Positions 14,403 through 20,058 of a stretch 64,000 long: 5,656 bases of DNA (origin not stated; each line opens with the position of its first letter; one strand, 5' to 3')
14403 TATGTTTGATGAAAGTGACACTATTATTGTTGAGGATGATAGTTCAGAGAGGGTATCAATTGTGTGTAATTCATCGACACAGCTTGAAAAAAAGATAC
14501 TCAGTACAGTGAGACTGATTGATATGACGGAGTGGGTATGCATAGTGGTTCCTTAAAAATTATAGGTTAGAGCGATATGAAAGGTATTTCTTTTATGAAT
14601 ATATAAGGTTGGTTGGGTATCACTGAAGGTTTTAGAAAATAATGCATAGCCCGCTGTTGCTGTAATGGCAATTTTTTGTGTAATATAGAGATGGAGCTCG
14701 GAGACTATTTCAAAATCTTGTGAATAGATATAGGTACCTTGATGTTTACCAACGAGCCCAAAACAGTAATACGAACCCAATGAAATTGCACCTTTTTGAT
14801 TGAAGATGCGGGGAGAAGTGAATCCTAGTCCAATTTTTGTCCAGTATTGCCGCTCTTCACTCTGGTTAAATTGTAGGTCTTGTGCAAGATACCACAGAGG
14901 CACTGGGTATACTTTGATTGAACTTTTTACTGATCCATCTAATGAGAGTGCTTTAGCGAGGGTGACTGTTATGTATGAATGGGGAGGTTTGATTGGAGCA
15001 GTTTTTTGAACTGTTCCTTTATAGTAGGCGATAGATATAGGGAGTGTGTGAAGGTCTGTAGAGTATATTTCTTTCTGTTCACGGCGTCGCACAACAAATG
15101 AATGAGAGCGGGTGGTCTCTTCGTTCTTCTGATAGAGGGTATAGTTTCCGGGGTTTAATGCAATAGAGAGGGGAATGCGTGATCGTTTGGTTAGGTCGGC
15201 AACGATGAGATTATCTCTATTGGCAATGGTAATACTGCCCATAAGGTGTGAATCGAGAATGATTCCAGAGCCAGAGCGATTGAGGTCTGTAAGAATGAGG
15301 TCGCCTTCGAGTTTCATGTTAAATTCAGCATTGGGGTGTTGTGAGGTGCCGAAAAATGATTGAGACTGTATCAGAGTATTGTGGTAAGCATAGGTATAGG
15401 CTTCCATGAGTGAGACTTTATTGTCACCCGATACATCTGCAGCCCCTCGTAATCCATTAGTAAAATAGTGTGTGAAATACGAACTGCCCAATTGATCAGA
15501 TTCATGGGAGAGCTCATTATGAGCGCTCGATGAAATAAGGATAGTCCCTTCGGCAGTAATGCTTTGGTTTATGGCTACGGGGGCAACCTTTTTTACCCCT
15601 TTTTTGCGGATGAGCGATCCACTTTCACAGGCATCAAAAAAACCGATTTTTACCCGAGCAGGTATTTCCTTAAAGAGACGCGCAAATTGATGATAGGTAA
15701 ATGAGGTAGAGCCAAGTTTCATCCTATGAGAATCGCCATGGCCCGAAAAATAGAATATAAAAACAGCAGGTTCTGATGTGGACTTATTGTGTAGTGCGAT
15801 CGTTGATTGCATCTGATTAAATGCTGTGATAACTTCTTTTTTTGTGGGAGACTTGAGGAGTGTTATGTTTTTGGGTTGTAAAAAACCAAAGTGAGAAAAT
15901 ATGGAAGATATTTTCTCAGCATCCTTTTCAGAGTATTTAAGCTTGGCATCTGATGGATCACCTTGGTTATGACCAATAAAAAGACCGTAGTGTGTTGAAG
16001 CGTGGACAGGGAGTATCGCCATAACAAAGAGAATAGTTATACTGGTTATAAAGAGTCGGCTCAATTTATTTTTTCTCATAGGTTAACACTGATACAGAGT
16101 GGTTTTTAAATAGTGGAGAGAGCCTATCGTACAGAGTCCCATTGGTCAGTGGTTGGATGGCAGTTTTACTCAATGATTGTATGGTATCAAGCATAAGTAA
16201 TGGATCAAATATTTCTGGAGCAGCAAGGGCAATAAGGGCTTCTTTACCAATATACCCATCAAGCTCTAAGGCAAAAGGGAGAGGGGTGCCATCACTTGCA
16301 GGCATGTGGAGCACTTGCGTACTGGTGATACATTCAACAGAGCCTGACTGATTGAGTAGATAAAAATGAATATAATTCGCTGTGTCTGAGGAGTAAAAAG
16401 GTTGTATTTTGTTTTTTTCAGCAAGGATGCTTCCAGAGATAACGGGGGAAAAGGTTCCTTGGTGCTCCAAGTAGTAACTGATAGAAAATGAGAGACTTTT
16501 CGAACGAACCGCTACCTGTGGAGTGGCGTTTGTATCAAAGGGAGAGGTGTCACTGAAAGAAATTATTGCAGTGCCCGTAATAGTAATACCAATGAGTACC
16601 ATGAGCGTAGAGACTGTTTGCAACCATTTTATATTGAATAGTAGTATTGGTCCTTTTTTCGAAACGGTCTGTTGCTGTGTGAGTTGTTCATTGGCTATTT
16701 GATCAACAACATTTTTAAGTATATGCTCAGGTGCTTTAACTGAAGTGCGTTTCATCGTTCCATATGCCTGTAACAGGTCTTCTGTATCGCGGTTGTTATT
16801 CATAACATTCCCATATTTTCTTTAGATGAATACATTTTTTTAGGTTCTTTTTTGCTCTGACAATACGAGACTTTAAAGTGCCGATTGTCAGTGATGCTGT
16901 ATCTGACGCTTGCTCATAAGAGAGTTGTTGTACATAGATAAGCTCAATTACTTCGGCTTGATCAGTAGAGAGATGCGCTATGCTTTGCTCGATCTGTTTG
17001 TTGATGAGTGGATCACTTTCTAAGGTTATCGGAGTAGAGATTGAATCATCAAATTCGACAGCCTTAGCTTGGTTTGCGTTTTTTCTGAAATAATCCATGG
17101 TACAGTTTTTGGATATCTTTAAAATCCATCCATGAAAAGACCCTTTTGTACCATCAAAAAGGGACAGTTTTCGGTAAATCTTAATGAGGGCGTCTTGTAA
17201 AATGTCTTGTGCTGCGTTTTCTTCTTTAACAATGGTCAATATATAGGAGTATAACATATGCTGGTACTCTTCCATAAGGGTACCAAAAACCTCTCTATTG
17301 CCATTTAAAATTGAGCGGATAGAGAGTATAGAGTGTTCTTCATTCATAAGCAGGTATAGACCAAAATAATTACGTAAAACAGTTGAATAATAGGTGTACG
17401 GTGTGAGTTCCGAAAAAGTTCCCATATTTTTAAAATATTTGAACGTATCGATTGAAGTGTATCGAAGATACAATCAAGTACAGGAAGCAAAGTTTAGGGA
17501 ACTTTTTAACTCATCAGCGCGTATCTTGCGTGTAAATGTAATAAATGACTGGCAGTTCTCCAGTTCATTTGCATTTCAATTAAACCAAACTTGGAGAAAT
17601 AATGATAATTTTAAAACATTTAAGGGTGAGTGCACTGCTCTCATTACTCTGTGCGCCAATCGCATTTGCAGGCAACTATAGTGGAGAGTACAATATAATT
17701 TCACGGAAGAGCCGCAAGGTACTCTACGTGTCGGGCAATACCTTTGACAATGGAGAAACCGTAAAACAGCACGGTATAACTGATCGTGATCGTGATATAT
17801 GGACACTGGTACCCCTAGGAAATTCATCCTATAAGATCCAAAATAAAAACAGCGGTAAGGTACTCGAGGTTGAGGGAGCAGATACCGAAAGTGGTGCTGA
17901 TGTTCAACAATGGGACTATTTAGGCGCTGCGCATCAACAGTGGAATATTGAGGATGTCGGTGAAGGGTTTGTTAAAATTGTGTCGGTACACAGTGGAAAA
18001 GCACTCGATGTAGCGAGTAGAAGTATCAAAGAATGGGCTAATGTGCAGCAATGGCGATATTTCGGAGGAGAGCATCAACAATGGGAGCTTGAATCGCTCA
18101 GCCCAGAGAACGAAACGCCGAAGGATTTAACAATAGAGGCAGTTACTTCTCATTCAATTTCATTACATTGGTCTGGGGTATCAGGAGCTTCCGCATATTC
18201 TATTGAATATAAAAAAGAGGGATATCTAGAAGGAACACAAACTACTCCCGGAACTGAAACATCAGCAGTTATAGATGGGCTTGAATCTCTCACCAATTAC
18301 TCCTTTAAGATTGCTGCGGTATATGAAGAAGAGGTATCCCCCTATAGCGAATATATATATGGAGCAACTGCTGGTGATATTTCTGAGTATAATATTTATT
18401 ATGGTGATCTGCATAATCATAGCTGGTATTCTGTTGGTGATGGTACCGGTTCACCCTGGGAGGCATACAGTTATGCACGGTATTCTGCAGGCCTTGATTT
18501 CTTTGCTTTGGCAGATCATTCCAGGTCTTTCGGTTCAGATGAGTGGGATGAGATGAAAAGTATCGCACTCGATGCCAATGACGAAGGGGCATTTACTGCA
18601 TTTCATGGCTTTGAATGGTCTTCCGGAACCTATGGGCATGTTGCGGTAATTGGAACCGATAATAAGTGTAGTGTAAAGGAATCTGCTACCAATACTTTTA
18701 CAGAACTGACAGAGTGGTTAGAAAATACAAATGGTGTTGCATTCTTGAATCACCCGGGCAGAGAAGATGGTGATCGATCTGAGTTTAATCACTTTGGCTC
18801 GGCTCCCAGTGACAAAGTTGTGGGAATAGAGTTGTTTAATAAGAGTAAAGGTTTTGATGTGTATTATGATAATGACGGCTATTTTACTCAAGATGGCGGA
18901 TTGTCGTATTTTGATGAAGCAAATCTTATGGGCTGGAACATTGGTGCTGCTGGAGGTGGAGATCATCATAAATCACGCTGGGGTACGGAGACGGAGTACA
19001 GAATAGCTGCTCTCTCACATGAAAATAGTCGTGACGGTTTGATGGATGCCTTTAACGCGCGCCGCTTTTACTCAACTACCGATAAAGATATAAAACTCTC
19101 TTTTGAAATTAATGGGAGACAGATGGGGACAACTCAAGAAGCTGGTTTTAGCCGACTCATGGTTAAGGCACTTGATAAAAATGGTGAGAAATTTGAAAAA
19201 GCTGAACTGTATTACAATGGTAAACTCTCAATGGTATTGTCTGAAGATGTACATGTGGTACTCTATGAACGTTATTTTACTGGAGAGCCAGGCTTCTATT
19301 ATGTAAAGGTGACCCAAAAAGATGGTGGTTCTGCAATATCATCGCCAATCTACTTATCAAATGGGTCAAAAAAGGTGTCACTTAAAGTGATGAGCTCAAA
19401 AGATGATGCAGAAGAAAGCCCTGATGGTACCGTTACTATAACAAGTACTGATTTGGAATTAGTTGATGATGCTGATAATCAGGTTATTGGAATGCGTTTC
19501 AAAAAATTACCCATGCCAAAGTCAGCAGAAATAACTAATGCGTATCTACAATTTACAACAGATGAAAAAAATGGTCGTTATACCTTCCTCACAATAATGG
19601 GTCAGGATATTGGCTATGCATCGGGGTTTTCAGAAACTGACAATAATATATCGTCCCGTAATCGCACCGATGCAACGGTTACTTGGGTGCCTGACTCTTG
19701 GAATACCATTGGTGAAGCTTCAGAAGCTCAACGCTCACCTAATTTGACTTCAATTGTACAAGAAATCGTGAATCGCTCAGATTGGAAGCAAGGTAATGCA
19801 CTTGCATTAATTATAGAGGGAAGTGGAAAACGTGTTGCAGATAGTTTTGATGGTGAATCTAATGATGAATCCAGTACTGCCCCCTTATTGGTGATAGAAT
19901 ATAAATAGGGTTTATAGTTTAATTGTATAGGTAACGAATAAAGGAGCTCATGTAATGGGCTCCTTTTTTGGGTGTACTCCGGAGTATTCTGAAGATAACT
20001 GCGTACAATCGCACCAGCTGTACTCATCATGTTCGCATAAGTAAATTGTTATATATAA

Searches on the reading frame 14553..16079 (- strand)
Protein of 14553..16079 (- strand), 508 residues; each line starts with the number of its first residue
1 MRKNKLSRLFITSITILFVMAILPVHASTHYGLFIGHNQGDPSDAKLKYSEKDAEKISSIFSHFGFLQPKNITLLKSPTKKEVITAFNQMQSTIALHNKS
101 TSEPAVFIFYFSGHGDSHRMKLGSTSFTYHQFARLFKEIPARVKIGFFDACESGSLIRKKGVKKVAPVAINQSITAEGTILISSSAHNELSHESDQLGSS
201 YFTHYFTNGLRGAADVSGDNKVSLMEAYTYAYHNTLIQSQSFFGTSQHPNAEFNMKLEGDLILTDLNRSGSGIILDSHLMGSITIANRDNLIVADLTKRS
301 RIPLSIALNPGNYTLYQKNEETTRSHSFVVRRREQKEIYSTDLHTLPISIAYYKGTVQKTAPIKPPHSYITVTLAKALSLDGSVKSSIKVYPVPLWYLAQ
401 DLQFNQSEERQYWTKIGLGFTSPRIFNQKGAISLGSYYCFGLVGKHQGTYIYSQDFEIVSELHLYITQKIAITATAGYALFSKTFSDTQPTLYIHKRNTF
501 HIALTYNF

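Call 99: search_protein_families(library=pfam, proteins=[window:14553-16079:-], max_evalue=0.0001)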
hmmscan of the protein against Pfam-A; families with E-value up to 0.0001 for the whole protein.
window:14553-16079:- (508 aa): 1 family
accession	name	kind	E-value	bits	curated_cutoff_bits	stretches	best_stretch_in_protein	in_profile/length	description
PF00656.27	Peptidase_C14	-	2.4e-17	63.8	21.4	1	33-228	5-204/233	Caspase domain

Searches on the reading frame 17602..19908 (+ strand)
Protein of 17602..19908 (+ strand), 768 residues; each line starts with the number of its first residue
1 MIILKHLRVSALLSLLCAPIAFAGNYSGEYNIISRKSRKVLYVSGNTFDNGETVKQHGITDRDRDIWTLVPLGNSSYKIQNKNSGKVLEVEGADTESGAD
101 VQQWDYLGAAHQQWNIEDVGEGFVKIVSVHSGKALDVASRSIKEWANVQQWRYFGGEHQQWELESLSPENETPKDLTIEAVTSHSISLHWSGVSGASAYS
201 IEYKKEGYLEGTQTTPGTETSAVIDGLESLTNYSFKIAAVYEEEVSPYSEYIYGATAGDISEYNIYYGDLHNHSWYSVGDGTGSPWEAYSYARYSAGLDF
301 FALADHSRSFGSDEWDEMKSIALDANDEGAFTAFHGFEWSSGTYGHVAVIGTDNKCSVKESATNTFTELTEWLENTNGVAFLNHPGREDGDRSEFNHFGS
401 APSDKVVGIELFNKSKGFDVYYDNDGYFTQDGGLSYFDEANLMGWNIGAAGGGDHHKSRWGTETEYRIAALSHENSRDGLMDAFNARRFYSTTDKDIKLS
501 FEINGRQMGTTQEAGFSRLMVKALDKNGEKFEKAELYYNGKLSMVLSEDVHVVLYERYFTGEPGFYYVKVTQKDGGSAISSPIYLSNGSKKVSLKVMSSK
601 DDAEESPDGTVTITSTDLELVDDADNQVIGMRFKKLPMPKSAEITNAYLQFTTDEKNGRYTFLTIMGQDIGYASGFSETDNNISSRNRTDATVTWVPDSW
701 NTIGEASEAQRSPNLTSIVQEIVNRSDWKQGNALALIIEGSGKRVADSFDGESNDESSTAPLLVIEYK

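Call 99: search_protein_families(library=pfam, proteins=[window:17602-19908:+], max_evalue=0.0001)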
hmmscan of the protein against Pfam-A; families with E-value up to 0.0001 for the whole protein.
window:17602-19908:+ (768 aa): 4 families
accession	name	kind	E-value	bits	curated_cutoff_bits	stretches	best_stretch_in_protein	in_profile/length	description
PF14200.12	RicinB_lectin_2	-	1.1e-30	106.6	25.6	2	27-104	12-89/89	Ricin-type beta-trefoil lectin domain-like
PF00652.28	Ricin_B_lectin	-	2.2e-10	41.2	29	1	76-164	2-85/126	Ricin-type beta-trefoil lectin domain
PF00041.27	fn3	-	2.3e-10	41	25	1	172-253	2-82/84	Fibronectin type III domain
PF12228.14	DUF3604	-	7.5e-08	31.7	20.4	0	309-372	131-203/591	Protein of unknown function (DUF3604)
